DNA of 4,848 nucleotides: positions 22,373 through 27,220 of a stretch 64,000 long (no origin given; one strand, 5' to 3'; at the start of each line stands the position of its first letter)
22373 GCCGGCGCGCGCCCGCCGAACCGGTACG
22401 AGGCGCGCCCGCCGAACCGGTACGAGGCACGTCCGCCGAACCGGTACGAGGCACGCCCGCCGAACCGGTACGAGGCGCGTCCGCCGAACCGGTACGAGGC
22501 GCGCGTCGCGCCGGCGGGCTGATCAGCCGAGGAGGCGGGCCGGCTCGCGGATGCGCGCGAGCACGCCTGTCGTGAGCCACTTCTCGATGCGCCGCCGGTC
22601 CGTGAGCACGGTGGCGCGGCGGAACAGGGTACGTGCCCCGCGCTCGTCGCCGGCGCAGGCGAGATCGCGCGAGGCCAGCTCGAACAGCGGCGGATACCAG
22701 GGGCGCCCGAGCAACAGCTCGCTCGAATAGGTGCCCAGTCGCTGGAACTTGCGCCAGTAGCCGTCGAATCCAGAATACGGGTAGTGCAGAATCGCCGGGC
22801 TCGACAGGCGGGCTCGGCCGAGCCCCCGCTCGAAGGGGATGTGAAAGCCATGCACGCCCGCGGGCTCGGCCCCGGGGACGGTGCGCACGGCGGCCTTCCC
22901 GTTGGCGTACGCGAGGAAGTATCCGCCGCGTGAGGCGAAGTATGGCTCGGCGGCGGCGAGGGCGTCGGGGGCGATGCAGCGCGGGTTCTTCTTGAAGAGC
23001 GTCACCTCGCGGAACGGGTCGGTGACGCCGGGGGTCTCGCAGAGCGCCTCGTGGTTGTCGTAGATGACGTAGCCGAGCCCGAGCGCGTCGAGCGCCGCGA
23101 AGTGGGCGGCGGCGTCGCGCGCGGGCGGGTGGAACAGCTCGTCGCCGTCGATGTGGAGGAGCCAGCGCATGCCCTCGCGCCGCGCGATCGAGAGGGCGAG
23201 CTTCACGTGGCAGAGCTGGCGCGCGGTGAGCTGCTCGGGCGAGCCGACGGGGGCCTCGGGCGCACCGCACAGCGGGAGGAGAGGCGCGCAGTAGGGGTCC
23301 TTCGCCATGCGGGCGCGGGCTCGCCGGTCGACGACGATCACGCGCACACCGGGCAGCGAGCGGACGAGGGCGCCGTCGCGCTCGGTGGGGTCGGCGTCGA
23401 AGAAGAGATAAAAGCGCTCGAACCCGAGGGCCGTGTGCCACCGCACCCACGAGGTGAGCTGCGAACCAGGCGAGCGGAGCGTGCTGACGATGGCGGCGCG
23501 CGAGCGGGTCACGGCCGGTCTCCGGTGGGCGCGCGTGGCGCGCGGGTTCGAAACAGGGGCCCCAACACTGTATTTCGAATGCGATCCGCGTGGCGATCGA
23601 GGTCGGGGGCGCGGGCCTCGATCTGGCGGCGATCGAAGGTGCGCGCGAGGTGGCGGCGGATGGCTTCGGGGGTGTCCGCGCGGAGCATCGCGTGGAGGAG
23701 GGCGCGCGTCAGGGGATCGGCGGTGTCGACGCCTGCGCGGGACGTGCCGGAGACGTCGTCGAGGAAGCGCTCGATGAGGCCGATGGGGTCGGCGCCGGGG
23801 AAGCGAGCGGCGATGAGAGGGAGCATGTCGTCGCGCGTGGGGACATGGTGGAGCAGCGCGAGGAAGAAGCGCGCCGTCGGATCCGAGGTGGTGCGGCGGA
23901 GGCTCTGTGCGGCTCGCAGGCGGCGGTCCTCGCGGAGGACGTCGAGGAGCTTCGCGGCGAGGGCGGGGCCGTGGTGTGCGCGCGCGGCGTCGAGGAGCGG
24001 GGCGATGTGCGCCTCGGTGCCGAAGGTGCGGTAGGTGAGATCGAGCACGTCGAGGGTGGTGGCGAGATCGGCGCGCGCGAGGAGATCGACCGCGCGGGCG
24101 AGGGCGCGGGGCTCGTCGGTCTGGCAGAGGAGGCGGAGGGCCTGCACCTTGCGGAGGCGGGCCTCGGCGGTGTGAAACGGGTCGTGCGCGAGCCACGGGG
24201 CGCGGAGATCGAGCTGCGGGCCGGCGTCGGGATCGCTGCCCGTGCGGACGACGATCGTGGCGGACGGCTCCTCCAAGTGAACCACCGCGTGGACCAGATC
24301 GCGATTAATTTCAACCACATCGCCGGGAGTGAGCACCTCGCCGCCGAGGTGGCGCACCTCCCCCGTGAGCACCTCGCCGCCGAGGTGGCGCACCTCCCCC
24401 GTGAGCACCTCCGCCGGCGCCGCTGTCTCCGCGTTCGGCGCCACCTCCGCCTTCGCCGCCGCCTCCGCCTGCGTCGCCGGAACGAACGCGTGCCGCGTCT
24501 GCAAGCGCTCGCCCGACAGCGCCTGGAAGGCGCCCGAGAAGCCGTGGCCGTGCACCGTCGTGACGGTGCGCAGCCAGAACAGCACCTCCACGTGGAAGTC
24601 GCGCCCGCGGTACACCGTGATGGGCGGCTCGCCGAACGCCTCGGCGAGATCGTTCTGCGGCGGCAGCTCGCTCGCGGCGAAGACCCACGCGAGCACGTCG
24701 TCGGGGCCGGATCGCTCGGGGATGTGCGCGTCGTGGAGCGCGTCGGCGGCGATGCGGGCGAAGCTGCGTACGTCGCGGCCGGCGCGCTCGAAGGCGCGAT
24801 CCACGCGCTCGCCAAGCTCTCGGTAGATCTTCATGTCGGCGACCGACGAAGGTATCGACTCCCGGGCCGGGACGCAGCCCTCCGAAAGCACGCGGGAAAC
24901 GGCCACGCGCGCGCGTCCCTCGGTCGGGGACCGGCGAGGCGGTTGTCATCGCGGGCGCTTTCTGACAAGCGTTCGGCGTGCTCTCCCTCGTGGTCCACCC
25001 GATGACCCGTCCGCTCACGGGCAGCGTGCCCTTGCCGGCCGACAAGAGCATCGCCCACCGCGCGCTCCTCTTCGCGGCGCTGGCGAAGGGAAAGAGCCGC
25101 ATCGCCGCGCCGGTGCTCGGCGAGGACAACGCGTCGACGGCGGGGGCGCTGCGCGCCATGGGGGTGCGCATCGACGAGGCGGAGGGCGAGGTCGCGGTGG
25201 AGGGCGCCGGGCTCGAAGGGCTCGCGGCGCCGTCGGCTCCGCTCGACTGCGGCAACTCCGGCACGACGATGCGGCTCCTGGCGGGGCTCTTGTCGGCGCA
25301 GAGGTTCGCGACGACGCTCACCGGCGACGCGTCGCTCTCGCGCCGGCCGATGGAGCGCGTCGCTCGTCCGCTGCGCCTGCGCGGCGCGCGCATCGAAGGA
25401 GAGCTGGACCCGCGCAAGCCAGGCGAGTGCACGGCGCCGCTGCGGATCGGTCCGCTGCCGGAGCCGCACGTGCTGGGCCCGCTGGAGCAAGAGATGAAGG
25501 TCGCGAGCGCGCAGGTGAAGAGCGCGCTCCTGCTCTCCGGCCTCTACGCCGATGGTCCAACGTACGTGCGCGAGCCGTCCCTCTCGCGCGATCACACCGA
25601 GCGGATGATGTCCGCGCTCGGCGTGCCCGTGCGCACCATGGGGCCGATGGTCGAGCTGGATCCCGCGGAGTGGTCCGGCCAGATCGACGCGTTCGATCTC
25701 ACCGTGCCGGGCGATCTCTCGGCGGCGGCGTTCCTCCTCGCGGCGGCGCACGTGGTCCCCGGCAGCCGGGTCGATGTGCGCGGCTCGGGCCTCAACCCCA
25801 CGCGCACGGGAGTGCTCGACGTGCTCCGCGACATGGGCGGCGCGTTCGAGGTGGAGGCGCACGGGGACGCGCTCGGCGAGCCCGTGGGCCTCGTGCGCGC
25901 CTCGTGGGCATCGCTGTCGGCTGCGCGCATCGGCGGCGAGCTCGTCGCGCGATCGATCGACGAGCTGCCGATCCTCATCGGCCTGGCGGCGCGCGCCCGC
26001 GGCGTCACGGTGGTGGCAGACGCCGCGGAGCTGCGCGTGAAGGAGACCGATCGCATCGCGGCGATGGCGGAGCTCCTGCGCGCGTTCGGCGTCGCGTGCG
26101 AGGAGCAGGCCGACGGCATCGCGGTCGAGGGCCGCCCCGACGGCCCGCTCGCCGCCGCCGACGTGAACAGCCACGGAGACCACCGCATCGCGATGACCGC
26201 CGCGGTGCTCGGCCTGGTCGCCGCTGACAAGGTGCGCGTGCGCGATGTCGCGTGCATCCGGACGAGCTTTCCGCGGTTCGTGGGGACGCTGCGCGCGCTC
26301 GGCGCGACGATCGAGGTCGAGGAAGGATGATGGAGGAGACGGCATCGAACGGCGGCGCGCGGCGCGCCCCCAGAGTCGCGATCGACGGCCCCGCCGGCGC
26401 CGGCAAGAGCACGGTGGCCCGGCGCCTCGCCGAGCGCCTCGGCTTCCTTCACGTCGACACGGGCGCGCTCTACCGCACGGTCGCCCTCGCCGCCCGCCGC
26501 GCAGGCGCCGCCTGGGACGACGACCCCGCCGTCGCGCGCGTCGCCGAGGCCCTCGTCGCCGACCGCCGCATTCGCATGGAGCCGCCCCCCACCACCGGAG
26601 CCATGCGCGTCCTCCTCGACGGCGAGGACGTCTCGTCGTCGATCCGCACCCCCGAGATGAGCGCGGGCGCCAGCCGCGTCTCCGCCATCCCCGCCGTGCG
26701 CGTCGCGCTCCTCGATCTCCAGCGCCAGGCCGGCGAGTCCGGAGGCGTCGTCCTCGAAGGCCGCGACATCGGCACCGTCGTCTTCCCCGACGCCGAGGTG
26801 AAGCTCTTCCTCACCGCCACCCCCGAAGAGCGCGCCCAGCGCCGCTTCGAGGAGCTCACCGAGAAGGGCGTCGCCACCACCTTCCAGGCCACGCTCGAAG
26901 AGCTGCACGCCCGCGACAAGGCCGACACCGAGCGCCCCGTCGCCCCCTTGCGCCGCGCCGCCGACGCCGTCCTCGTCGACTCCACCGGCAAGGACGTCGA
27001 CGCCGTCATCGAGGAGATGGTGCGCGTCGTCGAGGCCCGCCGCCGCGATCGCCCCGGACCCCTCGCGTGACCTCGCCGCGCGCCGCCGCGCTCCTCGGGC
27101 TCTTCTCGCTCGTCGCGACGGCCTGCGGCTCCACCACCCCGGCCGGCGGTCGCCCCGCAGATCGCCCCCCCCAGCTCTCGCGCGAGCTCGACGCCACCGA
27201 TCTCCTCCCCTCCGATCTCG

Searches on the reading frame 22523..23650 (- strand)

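Call 35: search_protein_families(library=pfam, proteins=[window:22523-23650:-], max_evalue=0.01)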
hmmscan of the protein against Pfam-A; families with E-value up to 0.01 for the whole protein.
window:22523-23650:- (375 aa): 1 family
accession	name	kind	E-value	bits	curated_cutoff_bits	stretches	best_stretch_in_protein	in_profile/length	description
PF13704.12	Glyco_tranf_2_4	-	2.1e-08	35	27.5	1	64-178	6-89/98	Glycosyl transferase family 2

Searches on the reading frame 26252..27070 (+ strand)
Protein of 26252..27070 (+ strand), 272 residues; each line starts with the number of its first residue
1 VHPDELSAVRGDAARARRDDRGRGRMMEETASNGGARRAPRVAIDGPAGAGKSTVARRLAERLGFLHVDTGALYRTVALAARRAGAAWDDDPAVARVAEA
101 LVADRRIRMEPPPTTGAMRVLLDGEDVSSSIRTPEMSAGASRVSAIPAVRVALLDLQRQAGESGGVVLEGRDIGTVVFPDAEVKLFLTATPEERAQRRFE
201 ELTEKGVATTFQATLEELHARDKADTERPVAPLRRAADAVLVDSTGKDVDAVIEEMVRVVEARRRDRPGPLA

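Call 35: search_protein_families(library=pfam, proteins=[window:26252-27070:+], max_evalue=0.01)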
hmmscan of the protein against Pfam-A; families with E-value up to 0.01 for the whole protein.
window:26252-27070:+ (272 aa): 13 families
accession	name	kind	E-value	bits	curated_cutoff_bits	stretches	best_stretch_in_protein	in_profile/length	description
PF02224.24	Cytidylate_kin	-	3.5e-69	233.2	26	1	42-261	1-210/211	Cytidylate kinase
PF13238.12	AAA_18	-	3.1e-08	34.6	29.4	1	42-93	1-44/128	AAA domain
PF13207.12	AAA_17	-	1.5e-06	28.9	27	1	46-84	2-38/136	AAA domain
PF13189.12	Cytidylate_kin2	-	2.6e-06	28.2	28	1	42-201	2-130/176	Cytidylate kinase-like family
PF13671.12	AAA_33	-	2.1e-05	25.3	27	1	45-94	5-55/143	AAA domain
PF01202.28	SKI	-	0.00014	22.4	22.1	1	49-72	2-25/159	Shikimate kinase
PF13521.12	AAA_28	-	0.00015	22.4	27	1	41-95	1-57/164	AAA domain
PF13191.12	AAA_16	-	0.00066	20.6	32.6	0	38-64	23-49/167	AAA ATPase domain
PF00406.28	ADK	-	0.00075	20.1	26.8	1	46-85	3-42/151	Adenylate kinase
PF13245.12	AAA_19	-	0.00087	19.9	25.1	0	185-260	43-114/134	AAA domain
PF25199.1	nSTAND_NTPase5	-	0.0047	17.2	34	0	27-63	29-65/145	Novel STAND NTPase 5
PF13401.12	AAA_22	-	0.0053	17.5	27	0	42-63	8-29/130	AAA domain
PF01712.25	dNK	-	0.0067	16.6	27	0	43-68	2-27/203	Deoxynucleoside kinase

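Call 55: find_encoding_contigs(protein=window:26252-27070:+, flank=10000, max_places=4)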
Protein window:26252-27070:+ (272 aa): no gene with exactly this product is on record in the collection.
